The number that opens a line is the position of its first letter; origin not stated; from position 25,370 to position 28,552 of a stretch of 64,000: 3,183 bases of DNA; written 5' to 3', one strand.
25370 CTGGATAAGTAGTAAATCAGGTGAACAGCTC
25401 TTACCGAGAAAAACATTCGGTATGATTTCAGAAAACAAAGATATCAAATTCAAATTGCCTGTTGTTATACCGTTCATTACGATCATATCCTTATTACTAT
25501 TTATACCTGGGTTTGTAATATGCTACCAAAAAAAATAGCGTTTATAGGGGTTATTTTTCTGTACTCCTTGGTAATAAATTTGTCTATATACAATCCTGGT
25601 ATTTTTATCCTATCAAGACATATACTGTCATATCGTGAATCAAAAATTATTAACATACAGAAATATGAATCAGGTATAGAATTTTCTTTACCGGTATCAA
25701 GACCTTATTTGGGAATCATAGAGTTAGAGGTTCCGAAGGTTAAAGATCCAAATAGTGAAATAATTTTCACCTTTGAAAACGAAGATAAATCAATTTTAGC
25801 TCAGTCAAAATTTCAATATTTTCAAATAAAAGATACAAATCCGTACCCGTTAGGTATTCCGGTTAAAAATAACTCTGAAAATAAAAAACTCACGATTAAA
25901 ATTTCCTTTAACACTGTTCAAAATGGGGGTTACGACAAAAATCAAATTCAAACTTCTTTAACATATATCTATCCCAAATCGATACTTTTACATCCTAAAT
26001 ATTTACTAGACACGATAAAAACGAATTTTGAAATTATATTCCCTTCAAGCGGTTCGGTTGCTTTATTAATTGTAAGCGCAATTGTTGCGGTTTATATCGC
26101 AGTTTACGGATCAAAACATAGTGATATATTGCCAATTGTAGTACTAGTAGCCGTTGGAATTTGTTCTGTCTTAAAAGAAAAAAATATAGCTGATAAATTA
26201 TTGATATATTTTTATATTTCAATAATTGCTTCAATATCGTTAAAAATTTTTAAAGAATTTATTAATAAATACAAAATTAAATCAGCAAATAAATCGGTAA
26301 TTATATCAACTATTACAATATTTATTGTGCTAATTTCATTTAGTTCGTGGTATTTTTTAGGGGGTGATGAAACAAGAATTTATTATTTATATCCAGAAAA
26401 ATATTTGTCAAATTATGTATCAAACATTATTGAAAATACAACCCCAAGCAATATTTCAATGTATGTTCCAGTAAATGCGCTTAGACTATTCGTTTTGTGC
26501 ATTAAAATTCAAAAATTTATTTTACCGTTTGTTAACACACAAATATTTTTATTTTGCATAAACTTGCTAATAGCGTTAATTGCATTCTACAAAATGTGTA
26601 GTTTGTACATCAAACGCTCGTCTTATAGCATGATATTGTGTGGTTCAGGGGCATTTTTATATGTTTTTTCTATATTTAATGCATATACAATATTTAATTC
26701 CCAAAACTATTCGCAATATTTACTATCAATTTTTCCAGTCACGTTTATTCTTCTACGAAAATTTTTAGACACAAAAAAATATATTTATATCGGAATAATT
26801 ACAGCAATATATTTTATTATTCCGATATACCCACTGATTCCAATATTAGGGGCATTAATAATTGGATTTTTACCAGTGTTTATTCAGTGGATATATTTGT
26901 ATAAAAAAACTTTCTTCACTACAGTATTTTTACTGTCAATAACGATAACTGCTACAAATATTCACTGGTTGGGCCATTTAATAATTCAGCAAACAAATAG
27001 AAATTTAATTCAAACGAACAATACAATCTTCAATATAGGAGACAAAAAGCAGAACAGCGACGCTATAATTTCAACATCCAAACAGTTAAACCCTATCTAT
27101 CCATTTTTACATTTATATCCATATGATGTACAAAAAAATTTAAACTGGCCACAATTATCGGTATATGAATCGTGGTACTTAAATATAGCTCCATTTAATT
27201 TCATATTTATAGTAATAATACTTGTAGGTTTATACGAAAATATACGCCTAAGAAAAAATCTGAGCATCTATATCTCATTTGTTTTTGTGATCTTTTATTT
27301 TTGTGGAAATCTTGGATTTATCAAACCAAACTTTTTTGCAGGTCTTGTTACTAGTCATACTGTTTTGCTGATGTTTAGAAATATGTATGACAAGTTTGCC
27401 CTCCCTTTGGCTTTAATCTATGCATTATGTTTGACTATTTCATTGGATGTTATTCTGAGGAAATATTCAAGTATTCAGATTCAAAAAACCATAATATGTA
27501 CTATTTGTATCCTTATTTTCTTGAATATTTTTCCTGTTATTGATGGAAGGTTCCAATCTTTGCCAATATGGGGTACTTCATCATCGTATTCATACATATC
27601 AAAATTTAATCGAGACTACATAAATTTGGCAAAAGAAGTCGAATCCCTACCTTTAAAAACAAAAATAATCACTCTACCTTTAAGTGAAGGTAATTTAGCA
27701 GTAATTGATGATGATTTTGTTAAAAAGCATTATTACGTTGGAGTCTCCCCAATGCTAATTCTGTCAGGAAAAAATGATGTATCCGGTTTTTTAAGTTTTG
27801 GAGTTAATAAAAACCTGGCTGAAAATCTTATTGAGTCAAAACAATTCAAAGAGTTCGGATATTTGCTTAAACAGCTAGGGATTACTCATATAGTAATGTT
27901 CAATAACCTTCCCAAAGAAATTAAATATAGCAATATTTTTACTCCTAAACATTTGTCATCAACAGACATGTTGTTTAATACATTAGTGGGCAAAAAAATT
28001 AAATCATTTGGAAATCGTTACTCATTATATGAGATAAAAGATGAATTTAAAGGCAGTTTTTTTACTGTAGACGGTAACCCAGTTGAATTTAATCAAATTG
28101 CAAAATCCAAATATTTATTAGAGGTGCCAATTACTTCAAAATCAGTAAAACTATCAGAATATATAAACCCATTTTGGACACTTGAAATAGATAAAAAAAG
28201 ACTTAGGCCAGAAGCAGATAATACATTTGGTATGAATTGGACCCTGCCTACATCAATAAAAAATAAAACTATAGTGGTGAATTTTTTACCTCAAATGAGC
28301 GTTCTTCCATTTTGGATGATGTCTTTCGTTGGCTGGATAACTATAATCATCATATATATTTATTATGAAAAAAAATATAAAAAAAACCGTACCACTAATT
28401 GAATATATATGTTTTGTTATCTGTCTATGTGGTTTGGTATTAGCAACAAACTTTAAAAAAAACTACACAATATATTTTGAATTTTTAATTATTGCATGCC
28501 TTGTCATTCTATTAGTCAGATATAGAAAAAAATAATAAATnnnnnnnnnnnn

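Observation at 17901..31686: Four tandem paralogous giant membrane proteins, each paired with a small SAM methyltransferase.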

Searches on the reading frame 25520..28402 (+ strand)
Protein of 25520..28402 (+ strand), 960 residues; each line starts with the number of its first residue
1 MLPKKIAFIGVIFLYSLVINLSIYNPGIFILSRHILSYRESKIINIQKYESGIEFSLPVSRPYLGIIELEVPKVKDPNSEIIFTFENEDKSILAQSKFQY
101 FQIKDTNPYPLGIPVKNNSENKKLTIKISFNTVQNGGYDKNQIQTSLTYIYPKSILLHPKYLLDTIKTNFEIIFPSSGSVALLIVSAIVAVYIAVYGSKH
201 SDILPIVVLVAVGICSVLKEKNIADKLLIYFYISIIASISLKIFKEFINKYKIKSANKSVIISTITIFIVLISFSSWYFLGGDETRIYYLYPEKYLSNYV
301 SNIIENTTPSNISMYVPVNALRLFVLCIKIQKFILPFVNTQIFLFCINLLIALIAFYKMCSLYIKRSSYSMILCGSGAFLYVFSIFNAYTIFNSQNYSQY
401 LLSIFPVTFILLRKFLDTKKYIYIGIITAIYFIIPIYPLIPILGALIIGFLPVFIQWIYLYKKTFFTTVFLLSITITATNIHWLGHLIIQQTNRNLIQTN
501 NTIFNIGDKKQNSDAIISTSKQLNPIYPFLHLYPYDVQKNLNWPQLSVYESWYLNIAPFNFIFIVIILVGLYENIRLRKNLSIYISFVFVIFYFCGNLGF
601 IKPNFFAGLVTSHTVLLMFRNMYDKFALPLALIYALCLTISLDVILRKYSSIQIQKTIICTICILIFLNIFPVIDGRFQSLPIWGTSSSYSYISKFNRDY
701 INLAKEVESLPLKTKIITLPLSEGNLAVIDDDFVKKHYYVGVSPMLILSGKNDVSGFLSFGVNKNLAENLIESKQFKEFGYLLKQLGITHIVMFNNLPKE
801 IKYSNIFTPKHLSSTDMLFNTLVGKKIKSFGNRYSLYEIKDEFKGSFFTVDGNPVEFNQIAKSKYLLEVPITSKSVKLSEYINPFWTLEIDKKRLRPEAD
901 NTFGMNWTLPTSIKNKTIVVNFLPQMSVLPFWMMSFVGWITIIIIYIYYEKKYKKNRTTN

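Call 5: search_protein_families(library=pfam, proteins=[window:25520-28402:+], max_evalue=0.1)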
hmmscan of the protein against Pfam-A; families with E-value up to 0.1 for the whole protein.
window:25520-28402:+ (960 aa): 0 families

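Call 6: search_protein_families(library=ncbifam, proteins=[window:25520-28402:+], max_evalue=0.1)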
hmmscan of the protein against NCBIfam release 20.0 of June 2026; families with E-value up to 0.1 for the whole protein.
window:25520-28402:+ (960 aa): 0 families

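Call 18: find_homologous_proteins(query=window:25520-28402:+, max_evalue=0.001)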
Query window:25520-28402:+ (960 aa): 3 proteins with E <= 0.001 among 8000 candidates.
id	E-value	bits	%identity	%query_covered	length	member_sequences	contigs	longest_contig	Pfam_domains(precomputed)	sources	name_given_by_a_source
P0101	0.0e+0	2101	100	100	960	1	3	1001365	-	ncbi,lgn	-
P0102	2.0e-125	439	33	92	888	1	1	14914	-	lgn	-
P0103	5.1e-26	110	26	59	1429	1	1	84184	-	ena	-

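Call 19: find_encoding_contigs(protein=P0101, flank=10000, max_places=3)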
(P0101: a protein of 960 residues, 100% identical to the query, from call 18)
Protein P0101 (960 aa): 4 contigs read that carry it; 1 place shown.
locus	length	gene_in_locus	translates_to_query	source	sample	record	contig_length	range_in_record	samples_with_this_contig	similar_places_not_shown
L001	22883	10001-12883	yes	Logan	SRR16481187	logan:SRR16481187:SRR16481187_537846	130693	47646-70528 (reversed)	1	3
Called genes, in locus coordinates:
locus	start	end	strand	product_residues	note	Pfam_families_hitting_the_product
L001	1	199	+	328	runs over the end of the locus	PF01073:3Beta_HSD, PF01370:Epimerase, PF07993:NAD_binding_4 (faint), PF16363:GDP_Man_Dehyd, PF13460:NAD_binding_10 (weak)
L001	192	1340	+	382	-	PF00534:Glycos_transf_1, PF13692:Glyco_trans_1_4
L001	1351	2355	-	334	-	PF00535:Glycos_transf_2, PF13641:Glyco_tranf_2_3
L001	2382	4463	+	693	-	PF11847:GT-C_AftD (weak)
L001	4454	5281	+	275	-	PF01209:Ubie_methyltran (weak), PF13489:Methyltransf_23, PF07021:MetW, PF13847:Methyltransf_31, PF08241:Methyltransf_11, PF08242:Methyltransf_12, PF13649:Methyltransf_25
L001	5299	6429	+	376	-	PF20706:GT4-conflict (faint), PF00534:Glycos_transf_1, PF13692:Glyco_trans_1_4, PF13524:Glyco_trans_1_2 (weak)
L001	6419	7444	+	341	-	PF00535:Glycos_transf_2, PF10111:Glyco_tranf_2_2, PF13641:Glyco_tranf_2_3 (weak), PF13632:Glyco_trans_2_3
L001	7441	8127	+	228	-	PF13489:Methyltransf_23, PF13847:Methyltransf_31, PF08241:Methyltransf_11, PF08242:Methyltransf_12, PF13649:Methyltransf_25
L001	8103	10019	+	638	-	-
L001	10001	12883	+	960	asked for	-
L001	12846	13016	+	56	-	-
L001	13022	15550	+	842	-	-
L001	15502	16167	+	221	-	PF02353:CMAS (faint), PF13489:Methyltransf_23, PF13649:Methyltransf_25, PF13847:Methyltransf_31, PF08241:Methyltransf_11, PF08242:Methyltransf_12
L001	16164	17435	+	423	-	PF01266:DAO (weak), PF01593:Amino_oxidase, PF13450:NAD_binding_8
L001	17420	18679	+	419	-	PF01943:Polysacc_synt, PF13440:Polysacc_synt_3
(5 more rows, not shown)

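Call 61: search_protein_families(library=pfam, proteins=[P0103, P0102], max_evalue=0.001)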
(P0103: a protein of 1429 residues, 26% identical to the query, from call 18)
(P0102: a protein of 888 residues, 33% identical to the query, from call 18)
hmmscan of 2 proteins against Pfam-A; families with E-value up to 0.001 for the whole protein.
P0103 (1429 aa): 0 families

P0102 (888 aa): 0 families
